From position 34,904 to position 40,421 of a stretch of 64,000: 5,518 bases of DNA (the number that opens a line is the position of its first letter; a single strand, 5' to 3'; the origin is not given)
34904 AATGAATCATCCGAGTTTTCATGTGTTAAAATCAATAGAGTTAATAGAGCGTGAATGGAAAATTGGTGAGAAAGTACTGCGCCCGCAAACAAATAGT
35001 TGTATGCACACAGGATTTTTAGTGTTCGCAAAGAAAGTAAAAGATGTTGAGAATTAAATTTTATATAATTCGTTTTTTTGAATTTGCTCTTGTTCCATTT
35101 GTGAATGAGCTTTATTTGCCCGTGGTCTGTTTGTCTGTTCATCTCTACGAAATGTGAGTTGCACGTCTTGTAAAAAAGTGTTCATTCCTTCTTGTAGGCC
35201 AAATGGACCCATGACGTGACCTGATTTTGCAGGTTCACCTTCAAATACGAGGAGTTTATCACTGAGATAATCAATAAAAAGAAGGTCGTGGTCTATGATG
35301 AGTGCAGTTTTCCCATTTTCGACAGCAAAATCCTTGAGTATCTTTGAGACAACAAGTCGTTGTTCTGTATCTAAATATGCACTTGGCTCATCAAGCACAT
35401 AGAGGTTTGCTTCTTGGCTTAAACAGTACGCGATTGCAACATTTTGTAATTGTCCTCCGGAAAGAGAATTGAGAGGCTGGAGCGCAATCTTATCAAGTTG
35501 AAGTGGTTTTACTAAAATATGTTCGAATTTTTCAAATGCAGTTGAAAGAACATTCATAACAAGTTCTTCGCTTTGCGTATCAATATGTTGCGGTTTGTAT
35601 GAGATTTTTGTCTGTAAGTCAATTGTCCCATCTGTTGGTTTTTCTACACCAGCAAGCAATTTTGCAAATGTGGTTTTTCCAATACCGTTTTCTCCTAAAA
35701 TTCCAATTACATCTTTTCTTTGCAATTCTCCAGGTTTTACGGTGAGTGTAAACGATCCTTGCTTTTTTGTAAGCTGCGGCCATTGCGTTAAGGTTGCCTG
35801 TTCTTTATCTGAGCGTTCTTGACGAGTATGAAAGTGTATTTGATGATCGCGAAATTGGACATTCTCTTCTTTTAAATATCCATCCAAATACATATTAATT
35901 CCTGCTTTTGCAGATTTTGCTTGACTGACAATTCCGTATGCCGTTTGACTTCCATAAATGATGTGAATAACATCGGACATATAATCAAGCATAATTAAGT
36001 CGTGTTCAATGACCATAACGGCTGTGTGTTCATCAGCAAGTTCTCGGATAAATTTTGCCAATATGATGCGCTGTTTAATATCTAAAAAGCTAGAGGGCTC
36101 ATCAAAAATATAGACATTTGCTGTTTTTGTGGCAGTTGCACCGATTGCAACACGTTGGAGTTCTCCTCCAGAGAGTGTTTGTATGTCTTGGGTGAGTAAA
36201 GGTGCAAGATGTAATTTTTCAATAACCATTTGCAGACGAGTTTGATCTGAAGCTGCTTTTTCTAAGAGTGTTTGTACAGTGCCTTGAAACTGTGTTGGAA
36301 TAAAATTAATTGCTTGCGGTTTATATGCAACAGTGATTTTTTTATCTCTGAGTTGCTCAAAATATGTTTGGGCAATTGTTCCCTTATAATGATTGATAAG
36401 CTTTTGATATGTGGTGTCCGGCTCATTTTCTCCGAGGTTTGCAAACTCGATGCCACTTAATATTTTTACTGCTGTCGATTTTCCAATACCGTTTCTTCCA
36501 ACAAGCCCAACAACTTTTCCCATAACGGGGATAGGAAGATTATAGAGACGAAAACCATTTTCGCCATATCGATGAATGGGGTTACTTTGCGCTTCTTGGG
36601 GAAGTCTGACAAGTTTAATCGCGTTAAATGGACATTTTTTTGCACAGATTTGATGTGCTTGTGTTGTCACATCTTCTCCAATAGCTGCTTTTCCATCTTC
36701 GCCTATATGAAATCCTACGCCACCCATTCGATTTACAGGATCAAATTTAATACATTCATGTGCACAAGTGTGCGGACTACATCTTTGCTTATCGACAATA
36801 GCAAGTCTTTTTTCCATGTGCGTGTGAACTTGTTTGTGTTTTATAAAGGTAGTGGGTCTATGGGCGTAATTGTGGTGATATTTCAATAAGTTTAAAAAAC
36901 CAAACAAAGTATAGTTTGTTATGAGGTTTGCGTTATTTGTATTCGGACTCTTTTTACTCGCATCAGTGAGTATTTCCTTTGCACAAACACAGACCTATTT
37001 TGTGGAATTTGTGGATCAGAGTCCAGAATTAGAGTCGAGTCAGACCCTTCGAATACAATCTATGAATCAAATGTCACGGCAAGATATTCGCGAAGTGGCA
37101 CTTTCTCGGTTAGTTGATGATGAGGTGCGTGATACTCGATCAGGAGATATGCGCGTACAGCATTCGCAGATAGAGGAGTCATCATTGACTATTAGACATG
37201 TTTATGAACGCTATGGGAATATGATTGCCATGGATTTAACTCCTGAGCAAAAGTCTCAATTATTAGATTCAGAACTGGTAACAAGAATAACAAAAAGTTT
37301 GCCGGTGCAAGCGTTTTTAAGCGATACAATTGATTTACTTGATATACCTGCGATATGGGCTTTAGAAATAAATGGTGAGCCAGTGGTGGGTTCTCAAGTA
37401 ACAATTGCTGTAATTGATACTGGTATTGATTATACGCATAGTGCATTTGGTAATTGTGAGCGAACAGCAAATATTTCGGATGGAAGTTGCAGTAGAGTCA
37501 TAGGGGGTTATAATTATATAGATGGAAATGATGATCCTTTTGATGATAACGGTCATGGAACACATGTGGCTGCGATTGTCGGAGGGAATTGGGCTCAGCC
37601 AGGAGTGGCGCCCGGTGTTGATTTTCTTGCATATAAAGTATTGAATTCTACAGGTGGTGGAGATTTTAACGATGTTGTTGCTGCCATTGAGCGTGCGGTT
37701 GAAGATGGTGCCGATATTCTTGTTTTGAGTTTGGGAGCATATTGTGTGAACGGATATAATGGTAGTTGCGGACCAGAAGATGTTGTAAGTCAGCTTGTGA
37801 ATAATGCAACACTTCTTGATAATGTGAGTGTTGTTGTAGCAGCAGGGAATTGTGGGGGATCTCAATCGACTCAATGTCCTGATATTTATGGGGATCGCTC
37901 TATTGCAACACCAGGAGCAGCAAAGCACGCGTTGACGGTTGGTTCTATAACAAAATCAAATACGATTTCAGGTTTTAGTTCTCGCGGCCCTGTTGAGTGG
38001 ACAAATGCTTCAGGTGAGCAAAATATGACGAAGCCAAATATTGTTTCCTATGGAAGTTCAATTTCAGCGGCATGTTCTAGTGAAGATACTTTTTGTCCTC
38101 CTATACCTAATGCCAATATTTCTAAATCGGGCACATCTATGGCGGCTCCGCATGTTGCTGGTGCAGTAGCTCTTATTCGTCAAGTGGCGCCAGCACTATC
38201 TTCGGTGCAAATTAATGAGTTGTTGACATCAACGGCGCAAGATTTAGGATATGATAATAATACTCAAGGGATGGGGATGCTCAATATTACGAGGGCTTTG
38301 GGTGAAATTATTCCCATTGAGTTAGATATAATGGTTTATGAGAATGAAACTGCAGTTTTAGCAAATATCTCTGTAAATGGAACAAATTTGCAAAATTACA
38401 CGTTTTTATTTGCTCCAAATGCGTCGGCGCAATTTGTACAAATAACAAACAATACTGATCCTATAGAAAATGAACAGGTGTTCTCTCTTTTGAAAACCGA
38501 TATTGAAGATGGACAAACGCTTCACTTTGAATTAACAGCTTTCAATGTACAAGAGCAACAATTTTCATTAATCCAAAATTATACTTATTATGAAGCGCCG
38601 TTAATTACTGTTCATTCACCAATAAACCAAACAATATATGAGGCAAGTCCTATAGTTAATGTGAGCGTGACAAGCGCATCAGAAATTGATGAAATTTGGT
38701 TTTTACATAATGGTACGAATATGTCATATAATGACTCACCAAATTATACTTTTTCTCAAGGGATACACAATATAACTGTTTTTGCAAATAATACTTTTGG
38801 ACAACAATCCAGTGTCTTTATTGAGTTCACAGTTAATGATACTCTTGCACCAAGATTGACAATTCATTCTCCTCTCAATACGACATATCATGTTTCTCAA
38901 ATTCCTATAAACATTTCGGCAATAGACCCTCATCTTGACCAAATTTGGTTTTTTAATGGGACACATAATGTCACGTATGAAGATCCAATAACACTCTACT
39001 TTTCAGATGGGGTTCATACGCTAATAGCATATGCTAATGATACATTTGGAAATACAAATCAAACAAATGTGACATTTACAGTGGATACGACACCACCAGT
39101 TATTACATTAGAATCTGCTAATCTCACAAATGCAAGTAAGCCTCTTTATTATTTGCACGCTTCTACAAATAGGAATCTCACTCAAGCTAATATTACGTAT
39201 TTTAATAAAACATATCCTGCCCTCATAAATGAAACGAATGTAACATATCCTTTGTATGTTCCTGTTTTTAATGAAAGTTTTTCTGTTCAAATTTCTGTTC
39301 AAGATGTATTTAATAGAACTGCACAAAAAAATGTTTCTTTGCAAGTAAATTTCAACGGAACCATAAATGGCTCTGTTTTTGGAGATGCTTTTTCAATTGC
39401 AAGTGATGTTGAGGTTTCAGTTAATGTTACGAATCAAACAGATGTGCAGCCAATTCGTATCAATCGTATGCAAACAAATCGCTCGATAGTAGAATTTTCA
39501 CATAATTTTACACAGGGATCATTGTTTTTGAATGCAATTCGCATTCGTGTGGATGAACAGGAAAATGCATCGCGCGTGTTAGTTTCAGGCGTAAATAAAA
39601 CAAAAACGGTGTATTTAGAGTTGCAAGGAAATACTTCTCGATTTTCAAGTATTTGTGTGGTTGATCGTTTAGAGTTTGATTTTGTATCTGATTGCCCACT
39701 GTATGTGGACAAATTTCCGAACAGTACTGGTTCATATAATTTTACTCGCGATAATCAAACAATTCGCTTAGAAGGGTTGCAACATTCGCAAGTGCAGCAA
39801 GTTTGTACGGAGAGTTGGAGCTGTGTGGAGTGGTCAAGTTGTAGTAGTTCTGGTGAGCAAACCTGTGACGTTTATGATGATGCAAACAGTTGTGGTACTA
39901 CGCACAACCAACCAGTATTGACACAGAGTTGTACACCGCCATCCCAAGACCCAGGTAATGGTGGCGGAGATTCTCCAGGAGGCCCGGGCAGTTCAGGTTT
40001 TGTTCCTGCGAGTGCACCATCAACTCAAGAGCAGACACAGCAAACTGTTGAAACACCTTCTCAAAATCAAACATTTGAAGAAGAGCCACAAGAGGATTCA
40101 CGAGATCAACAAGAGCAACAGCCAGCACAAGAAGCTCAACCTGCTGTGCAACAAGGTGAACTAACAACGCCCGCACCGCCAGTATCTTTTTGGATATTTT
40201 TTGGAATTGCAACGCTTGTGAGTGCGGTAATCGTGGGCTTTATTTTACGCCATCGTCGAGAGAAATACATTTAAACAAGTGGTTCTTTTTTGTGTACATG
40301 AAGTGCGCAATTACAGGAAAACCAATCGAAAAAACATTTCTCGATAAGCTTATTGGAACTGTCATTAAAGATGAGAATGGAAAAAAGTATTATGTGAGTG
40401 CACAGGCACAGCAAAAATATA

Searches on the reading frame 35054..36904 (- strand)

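Call 70: search_protein_families(library=pfam, proteins=[window:35054-36904:-], max_evalue=0.00001)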
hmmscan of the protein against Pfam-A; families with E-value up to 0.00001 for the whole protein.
window:35054-36904:- (616 aa): 4 families
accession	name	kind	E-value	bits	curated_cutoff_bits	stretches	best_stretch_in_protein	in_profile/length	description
PF00005.33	ABC_tran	-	1.8e-38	132.6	25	2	393-508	7-136/137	ABC transporter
PF02463.25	SMC_N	-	3.9e-17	62.9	40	2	117-317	9-213/220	RecF/RecN/SMC N terminal domain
PF13304.12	AAA_21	-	4.3e-08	34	27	0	132-161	2-37/304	AAA domain, putative AbiEii toxin, Type IV TA system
PF04068.21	Fer4_RLI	-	1.2e-07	31.8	23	1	33-61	2-33/35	Possible Fer4-like domain in RNase L inhibitor, RLI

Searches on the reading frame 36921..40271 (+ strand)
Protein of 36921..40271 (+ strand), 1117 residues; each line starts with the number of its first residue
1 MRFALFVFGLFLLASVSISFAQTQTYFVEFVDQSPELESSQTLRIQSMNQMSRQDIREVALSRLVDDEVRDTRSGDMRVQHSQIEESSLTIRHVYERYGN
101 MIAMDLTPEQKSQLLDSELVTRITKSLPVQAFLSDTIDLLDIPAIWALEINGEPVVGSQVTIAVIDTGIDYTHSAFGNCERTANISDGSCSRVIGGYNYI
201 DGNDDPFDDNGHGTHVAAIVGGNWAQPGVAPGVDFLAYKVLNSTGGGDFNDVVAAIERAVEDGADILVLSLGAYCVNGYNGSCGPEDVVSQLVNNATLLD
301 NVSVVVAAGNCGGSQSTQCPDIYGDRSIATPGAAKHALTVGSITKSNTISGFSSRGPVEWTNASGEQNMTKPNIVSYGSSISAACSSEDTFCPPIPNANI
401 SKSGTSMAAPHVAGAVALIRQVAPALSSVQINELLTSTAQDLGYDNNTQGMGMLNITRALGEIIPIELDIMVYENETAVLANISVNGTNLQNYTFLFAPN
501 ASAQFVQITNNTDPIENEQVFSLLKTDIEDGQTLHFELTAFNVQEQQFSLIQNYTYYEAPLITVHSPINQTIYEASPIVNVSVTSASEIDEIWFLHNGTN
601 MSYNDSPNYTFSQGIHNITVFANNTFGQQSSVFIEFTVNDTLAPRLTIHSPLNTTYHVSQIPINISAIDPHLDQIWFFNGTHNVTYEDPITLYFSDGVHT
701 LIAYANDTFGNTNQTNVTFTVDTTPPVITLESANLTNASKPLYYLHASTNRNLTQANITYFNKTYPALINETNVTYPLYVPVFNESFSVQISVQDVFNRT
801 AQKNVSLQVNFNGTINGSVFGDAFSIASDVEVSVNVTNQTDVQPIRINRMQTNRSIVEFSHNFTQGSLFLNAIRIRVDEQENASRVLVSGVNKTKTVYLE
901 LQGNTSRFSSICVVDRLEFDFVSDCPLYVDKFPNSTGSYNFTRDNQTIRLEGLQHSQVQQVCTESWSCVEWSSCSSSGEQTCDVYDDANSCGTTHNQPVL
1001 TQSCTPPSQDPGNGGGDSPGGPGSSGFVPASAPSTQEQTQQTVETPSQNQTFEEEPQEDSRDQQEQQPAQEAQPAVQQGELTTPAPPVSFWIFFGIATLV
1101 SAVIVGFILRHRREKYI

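Call 70: search_protein_families(library=pfam, proteins=[window:36921-40271:+], max_evalue=0.00001)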
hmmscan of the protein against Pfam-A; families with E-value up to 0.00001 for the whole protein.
window:36921-40271:+ (1117 aa): 1 family
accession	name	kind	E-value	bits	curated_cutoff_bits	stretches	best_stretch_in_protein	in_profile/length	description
PF00082.27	Peptidase_S8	-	5.5e-49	167.4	21.8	1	157-452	1-288/288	Subtilase family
